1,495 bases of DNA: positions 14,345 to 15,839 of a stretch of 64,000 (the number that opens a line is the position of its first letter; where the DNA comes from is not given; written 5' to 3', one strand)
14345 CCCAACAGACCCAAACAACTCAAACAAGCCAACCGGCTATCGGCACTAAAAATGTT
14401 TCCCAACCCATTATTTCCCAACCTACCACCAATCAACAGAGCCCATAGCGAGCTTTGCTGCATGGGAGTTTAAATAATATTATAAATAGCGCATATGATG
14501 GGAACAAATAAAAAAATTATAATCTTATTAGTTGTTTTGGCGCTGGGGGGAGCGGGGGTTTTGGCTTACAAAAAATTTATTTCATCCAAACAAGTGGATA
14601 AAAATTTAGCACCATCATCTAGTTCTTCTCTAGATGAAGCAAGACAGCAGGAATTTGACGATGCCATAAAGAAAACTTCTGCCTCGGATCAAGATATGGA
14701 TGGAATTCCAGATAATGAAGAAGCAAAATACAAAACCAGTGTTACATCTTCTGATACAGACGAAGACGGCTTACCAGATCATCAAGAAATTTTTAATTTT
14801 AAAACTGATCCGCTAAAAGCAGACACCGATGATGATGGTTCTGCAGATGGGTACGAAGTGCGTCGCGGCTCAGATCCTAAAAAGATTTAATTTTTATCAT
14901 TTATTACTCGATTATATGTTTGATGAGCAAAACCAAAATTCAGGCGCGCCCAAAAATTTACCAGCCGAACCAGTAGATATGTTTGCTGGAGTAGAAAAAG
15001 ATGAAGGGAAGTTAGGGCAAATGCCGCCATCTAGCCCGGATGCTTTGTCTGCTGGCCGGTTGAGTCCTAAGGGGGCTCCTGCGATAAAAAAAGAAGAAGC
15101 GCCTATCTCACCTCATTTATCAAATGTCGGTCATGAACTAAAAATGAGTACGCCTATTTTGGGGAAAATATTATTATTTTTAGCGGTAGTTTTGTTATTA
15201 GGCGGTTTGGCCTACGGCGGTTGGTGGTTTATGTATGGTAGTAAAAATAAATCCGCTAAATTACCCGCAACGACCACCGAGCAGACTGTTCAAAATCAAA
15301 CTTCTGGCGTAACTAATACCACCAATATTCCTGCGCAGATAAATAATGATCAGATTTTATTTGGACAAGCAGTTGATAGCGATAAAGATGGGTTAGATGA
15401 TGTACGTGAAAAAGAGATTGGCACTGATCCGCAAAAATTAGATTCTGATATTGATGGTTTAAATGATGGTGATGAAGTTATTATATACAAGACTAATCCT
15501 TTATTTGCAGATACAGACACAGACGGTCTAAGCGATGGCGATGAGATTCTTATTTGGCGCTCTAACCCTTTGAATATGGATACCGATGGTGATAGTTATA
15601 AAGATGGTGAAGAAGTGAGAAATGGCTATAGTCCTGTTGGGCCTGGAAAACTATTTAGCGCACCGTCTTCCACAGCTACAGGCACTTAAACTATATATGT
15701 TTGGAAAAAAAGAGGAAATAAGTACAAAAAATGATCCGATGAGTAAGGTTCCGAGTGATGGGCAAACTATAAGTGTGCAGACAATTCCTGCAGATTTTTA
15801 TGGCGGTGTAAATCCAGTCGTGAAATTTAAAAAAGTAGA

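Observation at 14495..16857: Three consecutive membrane-anchored proteins with thrombospondin-type-3-like DxDxDG calcium-binding repeats directly downstream of the giant-protein array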

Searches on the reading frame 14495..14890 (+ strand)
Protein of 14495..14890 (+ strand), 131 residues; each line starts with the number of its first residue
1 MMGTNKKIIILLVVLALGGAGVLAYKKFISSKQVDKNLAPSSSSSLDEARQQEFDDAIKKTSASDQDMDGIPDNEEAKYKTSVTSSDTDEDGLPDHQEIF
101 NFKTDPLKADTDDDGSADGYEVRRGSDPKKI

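Call 6: search_protein_families(library=pfam, proteins=[window:14495-14890:+], max_evalue=1)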
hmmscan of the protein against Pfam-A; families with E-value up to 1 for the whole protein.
window:14495-14890:+ (131 aa): 3 families
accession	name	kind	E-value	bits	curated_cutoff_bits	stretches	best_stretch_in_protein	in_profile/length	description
PF18884.5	TSP3_bac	-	7.4e-12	45.3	25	2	87-109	1-22/22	Bacterial TSP3 repeat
PF20404.3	DUF6694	-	0.0069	17.2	24.3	1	6-83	1-77/102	Family of unknown function (DUF6694)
PF20615.3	DUF6802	-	0.019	15.4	27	1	46-101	15-72/102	Family of unknown function (DUF6802)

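Call 7: search_protein_families(library=ncbifam, proteins=[window:14495-14890:+], max_evalue=1)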
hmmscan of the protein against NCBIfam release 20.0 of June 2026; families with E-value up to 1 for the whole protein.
window:14495-14890:+ (131 aa): 5 families
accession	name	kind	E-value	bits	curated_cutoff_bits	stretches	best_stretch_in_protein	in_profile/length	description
NF033765.2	gliding_CglD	equivalog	4.8e-06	24.7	400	1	47-123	159-242/1124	adventurous gliding motility lipoprotein CglD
NF047639.1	throspo3_MtsD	equivalog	6.6e-05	21.2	800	1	60-109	477-530/651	cell-cell cohesion protein MtsD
NF038356.1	actino_DLW39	hypoth_equivalog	0.023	14.5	24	1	6-32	1-24/38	DLW-39 family protein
NF033846.1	Rumino_NPXTG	domain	0.19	12.1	23.5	1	7-27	8-28/30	NPXTG-anchored protein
NF047942.1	TatA_Rickett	exception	0.23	11.2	90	1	2-23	3-24/45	twin-arginine translocase TatA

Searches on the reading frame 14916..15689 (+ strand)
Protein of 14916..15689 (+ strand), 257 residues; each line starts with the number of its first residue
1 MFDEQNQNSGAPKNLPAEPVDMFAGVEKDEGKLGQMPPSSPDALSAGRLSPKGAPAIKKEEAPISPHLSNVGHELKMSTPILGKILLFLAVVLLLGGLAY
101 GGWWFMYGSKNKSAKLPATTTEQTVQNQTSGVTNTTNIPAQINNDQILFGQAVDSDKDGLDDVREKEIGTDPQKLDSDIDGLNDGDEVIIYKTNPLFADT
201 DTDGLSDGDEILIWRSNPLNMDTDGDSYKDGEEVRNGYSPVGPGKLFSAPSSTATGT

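Call 6: search_protein_families(library=pfam, proteins=[window:14916-15689:+], max_evalue=1)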
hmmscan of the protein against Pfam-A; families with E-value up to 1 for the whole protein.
window:14916-15689:+ (257 aa): 3 families
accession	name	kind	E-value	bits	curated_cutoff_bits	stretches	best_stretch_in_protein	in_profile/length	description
PF18884.5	TSP3_bac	-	4.1e-15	55.7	25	4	176-196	1-20/22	Bacterial TSP3 repeat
PF03495.19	Binary_toxB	-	0.012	16.2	25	1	176-235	2-61/78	Clostridial binary toxin B/anthrax toxin PA Ca-binding domain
PF05251.17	Ost5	-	0.16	12.7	27.4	1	83-113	9-40/73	Oligosaccharyltransferase subunit 5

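Call 7: search_protein_families(library=ncbifam, proteins=[window:14916-15689:+], max_evalue=1)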
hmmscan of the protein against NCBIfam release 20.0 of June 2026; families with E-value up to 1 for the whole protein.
window:14916-15689:+ (257 aa): 5 families
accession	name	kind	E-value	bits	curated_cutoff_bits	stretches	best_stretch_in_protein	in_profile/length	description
NF033765.2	gliding_CglD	equivalog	4e-10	38.2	400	1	133-244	139-251/1124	adventurous gliding motility lipoprotein CglD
NF004285.1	PRK05696.1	equivalog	0.0075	16.1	179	1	85-130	21-65/171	flagellar basal body-associated protein FliL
NF047639.1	throspo3_MtsD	equivalog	0.008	14.3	800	1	198-236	391-430/651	cell-cell cohesion protein MtsD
NF033598.2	elast_bind_EbpS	equivalog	0.05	12.5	300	1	79-161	302-375/498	elastin-binding protein EbpS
NF047638.1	throspo3_MtsC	equivalog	0.4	9.5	350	1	176-230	66-120/428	cell-cell cohesion MYXO-CTERM protein MtsC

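Call 21: find_homologous_proteins(query=window:14916-15689:+)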
Query window:14916-15689:+ (257 aa): 575 proteins with E <= 0.001 among 1594 candidates; the best 120 are listed.
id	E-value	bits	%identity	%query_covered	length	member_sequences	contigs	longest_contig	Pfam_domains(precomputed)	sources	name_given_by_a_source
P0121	1.0e-166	571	100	100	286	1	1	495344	PF18884.6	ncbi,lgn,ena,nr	ncbi:MAG: hypothetical protein G01um101413_13 [Parcubacteria group bacterium Gr01-1014_13]|nr:MAG: h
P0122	3.4e-133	461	81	96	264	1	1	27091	PF18884.6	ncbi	-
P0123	1.8e-122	426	77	100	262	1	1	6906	PF18884.6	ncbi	-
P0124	3.8e-122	425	79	96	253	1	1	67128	PF18884.6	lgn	-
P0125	5.6e-118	411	76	100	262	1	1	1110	PF18884.6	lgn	-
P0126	2.0e-114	400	74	96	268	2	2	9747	PF18884.6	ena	-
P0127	5.8e-114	398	73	96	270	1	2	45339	PF18884.6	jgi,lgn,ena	jgi:hypothetical protein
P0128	4.5e-113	395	71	96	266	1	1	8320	PF18884.6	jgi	jgi:hypothetical protein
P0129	6.8e-108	378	71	98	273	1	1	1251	PF18884.6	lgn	-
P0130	7.0e-107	375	70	97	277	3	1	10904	PF18884.6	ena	-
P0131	2.7e-106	373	68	100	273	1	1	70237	PF18884.6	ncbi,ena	-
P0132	3.3e-106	373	71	96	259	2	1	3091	PF18884.6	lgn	-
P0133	5.3e-104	366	70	100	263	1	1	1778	PF18884.6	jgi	jgi:hypothetical protein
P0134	7.3e-103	362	70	96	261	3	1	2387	PF18884.6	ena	-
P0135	1.2e-102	361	69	100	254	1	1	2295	PF18884.6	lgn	-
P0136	1.5e-102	361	68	96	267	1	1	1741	PF18884.6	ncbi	-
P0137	5.8e-102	359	69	97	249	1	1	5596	PF18884.6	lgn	-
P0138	1.1e-101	358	70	96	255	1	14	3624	PF18884.6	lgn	-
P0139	1.2e-101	358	68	100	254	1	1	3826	PF18884.6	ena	-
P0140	2.4e-101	357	70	96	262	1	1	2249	PF18884.6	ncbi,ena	-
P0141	4.2e-101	356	68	96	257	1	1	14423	PF18884.6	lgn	-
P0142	4.3e-101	356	69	96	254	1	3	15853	PF18884.6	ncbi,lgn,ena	ncbi:MAG: hypothetical protein AAB606_03915 [Patescibacteria group bacterium]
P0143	9.6e-101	355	69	96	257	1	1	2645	PF18884.6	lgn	-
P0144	3.2e-100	353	68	96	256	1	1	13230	PF18884.6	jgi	jgi:hypothetical protein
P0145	5.2e-100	353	66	96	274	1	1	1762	PF18884.6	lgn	-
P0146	6.0e-100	352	68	97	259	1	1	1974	PF18884.6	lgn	-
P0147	9.9e-100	352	67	100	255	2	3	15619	PF18884.6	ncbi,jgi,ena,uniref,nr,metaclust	ncbi:MAG: Peptidoglycan-associated outer membrane protein [Candidatus Magasanikbacteria bacterium GW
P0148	2.9e-99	350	67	96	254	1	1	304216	PF18884.6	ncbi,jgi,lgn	-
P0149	4.2e-99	350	68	96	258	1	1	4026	PF18884.6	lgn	-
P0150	4.5e-99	349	69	96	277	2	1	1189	PF18884.6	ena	-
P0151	5.1e-99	349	66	99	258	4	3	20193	PF18884.6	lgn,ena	-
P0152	4.0e-98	346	66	96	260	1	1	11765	PF18884.6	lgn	-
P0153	5.5e-98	346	65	100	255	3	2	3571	PF18884.6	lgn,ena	-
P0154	7.4e-97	342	66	97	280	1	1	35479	PF18884.6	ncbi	-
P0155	2.8e-96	340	68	96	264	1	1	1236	PF18884.6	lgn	-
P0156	3.7e-96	340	67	100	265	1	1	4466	PF18884.6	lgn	-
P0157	1.1e-94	335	64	97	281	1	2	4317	PF18884.6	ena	-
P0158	2.2e-94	334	65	96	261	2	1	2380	PF18884.6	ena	-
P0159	2.2e-90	321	60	97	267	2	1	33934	PF18884.6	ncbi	-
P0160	3.2e-89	317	62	96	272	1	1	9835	PF18884.6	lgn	-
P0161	1.8e-85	305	63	100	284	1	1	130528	PF18884.6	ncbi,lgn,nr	ncbi:MAG TPA: hypothetical protein VLK22_03845 [Candidatus Udaeobacter sp.]|nr:hypothetical protein 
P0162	4.2e-83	297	57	98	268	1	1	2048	PF18884.6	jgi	jgi:hypothetical protein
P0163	5.3e-83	297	60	96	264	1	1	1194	PF18884.6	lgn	-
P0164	5.4e-83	297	59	96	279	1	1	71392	PF18884.6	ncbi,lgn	-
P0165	1.1e-82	296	56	98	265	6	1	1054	PF18884.6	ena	-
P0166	1.9e-82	295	56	100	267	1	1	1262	PF18884.6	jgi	jgi:hypothetical protein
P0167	9.0e-82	293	59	96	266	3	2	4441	PF18884.6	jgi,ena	-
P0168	3.8e-80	287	57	96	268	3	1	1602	PF18884.6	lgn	-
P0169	4.8e-80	287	55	96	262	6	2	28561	PF18884.6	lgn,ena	-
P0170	1.0e-79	286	59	96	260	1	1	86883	PF18884.6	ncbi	-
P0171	1.6e-79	285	58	96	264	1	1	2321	PF18884.6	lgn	-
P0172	1.6e-79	285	57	98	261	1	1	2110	PF18884.6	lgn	-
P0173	2.3e-79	285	55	98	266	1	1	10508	PF18884.6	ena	-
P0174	3.0e-79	284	57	96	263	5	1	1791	PF18884.6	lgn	-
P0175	8.0e-79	283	57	96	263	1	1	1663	PF18884.6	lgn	-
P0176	1.6e-78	282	57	96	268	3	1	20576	PF18884.6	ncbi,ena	-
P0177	6.9e-78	280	55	100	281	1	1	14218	PF18884.6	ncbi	-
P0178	6.9e-78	280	56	97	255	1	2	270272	PF18884.6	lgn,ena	-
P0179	8.8e-77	276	55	96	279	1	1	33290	PF18884.6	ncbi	-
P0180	1.1e-76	276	54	96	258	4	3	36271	PF18884.6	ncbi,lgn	-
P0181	6.1e-76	274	53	96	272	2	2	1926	PF18884.6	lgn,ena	-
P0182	4.0e-72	261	55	96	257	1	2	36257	PF18884.6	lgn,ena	-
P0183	1.7e-71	259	54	97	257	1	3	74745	PF18884.6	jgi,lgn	jgi:hypothetical protein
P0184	2.2e-71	259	44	46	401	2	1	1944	PF00691.26,PF18884.6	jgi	jgi:outer membrane protein OmpA-like peptidoglycan-associated protein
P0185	1.5e-69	253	61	80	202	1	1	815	PF18884.6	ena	-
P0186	2.0e-69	252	52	99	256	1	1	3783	PF18884.6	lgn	-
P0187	8.7e-67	244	47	97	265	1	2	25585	PF18884.6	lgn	-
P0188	3.8e-66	242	48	100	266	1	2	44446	PF18884.6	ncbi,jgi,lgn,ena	ncbi:MAG: hypothetical protein WCV83_02915 [Candidatus Magasanikbacteria bacterium]|jgi:hypothetical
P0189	1.0e-65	240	46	97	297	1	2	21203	PF18884.6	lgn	-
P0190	3.3e-65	238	64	68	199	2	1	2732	PF18884.6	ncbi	-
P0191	1.2e-64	237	52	98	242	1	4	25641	PF18884.6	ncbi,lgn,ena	-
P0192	1.8e-64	236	51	98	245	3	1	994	PF18884.6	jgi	-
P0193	2.3e-64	236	47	98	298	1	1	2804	PF18884.6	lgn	-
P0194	4.5e-64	235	46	98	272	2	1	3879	PF18884.6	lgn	-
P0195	2.9e-63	232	47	97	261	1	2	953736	PF18884.6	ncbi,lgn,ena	-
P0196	3.4e-63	232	47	100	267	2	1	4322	PF18884.6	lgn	-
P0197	1.3e-62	230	47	99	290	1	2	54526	PF18884.6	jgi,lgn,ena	jgi:hypothetical protein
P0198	2.6e-62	229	47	98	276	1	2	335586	PF18884.6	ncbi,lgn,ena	-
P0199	2.9e-62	229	46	98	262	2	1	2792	PF18884.6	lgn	-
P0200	6.4e-62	228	49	97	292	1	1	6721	PF18884.6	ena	-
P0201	7.8e-62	227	46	97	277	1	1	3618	PF18884.6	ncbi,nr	ncbi:MAG: hypothetical protein NT034_03135 [Candidatus Magasanikbacteria bacterium]|nr:hypothetical 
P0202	2.4e-61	226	46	96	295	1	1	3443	PF18884.6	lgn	-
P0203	2.5e-61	226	46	97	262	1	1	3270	PF18884.6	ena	-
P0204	3.9e-61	225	47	96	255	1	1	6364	PF18884.6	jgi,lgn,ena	-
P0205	5.6e-61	225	44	97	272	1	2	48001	PF18884.6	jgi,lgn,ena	-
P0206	1.2e-60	224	48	100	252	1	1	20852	PF18884.6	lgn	-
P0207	1.3e-60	223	44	98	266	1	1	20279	PF18884.6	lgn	-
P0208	4.6e-60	222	43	97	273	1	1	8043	PF18884.6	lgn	-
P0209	9.9e-60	221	49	98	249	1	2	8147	PF18884.6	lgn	-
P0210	1.4e-59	220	44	100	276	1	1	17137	PF18884.6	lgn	-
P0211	1.9e-59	220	48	98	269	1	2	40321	PF18884.6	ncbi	-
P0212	2.2e-59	219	45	98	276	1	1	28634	PF18884.6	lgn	-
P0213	2.5e-59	219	46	96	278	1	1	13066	PF18884.6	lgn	-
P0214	4.9e-59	218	42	100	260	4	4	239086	PF18884.6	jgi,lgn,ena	-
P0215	5.2e-59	218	51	98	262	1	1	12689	PF18884.6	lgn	-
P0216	5.5e-59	218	47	34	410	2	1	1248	PF00691.26,PF18884.6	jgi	-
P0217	6.7e-59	218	42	96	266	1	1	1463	PF18884.6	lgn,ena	-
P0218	7.5e-59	218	47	98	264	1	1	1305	PF18884.6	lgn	-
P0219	7.6e-59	218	57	35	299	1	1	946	PF00691.26,PF18884.6,PF03495.20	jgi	jgi:outer membrane protein OmpA-like peptidoglycan-associated protein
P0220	2.3e-58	216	49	98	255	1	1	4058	PF18884.6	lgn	-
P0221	3.5e-58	215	43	100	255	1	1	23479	PF18884.6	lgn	-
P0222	1.4e-57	213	45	98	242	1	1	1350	PF18884.6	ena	-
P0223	1.6e-57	213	59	32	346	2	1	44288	PF00691.26,PF18884.6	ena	-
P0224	1.6e-57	213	42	100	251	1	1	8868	PF18884.6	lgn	-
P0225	1.8e-57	213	43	99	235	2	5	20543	PF18884.6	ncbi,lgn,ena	ncbi:MAG: hypothetical protein AAB348_03915 [Patescibacteria group bacterium]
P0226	1.9e-57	213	47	98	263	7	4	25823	PF18884.6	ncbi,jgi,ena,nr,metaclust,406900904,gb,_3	ncbi:MAG: Fibronectin type III protein [uncultured bacterium]|nr:MAG: Fibronectin type III protein [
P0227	2.5e-57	213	43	96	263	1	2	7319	PF18884.6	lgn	-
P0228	2.6e-57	213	42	100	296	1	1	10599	PF18884.6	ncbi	-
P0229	2.9e-57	212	48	98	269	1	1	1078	PF18884.6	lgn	-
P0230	4.0e-57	212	44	96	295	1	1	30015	PF18884.6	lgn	-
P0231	1.6e-56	210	45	96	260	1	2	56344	PF18884.6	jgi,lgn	-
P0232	2.2e-56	210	44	100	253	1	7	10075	PF18884.6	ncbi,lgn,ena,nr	ncbi:MAG TPA: hypothetical protein VJA27_00685 [Patescibacteria group bacterium]|nr:hypothetical pro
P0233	2.8e-56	209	47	98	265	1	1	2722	PF18884.6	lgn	-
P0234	3.1e-56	209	42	100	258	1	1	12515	PF18884.6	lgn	-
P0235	3.2e-56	209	46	98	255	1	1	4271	PF18884.6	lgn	-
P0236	3.3e-56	209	43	93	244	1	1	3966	PF18884.6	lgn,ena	-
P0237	6.4e-56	208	40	100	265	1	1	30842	PF18884.6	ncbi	-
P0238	6.8e-56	208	45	99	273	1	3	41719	PF18884.6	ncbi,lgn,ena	-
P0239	7.1e-56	208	46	98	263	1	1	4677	PF18884.6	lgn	-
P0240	8.0e-56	208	47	97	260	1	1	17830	PF18884.6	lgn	-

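Call 30: search_solved_structures(query=A2, max_evalue=1, show_alignments=3)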
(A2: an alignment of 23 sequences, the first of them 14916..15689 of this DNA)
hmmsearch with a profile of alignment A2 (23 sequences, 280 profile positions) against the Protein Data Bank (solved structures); distinct sequences matched with E-value up to 1: 3.
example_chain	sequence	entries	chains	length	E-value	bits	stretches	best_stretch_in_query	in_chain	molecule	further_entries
7c7r_B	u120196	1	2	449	2.7e-07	34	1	167-210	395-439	Biofilm-associated surface protein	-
7c7u_A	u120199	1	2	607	2.7e-06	30.7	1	167-212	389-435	Biofilm-associated surface protein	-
4f40_A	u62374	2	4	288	0.65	13.1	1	230-270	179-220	Prostaglandin f2-alpha synthase/D-arabinose dehydrogenase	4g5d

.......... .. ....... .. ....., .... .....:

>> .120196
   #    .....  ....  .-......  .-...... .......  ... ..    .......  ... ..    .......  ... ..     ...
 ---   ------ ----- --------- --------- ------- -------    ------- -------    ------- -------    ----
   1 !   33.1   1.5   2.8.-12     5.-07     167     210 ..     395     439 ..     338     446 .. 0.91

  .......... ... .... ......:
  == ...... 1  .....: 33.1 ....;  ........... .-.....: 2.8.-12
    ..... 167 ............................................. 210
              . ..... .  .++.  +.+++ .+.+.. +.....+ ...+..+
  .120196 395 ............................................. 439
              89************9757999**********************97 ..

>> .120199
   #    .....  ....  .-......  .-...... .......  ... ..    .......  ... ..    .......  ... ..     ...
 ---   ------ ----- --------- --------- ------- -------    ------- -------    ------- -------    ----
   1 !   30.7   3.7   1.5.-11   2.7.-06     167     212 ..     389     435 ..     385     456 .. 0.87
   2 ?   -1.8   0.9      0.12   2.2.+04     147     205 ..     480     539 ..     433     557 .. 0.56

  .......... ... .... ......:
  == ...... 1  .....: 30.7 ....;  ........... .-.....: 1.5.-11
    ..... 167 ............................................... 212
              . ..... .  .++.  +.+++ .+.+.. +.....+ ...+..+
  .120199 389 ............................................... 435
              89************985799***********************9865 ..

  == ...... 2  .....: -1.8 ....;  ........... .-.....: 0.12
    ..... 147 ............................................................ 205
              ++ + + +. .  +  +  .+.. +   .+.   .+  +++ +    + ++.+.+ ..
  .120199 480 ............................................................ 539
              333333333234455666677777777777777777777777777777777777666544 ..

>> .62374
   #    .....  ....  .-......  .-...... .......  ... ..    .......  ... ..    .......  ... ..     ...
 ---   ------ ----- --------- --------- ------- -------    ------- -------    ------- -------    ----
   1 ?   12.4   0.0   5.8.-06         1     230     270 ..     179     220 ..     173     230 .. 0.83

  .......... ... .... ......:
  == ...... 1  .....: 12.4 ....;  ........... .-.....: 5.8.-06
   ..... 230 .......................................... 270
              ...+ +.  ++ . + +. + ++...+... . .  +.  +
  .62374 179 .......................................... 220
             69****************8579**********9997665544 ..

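Call 51: predict_structure(alignment_id=A2)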
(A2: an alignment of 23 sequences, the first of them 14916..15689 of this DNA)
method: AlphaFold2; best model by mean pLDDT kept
length: 257 residues; sequences in the alignment: 23
mean_pLDDT: 61.4   pTM: 0.32
mean pLDDT of the five models: 61.4, 56.0, 54.2, 53.9, 53.1
residues with pLDDT >= 90: 20; 70-90: 95; 50-70: 34; < 50: 108
segments of 3 or more residues with pLDDT < 50: 4-12, 25-76, 112-145, 249-257
pLDDT, mean of each block of 10 residues (from residue 1): 46 53 47 36 42 41 36 44 83 90 73 42 31 36 50 70 75 76 75 74 87 86 91 90 70 46
secondary structure, 60 per line:
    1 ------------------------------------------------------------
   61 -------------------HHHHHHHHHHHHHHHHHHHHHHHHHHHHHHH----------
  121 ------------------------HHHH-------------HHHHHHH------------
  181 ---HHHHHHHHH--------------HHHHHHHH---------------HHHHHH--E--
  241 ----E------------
elements in order: H80-110 H145-148 H162-168 H184-192 H207-214 H230-235

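Call 54: fold_search(model_id=the predicted structure, library=pdb)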
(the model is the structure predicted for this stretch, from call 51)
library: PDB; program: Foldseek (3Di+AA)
matches with E <= 10: 3; with E <= 0.001: 0
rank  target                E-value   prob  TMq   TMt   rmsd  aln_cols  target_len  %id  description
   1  7c7r_A                1.0e-01  1.00  0.17  0.11   1.9        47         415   42  Biofilm associated protein - B domain (released 2021-05-12)
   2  7c7u_A                1.4e-01  1.00  0.16  0.07   0.9        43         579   46  Biofilm associated protein - BSP domain (released 2021-05-12)
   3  7c7u_B                2.7e-01  1.00  0.16  0.07   0.9        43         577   46  Biofilm associated protein - BSP domain (released 2021-05-12)
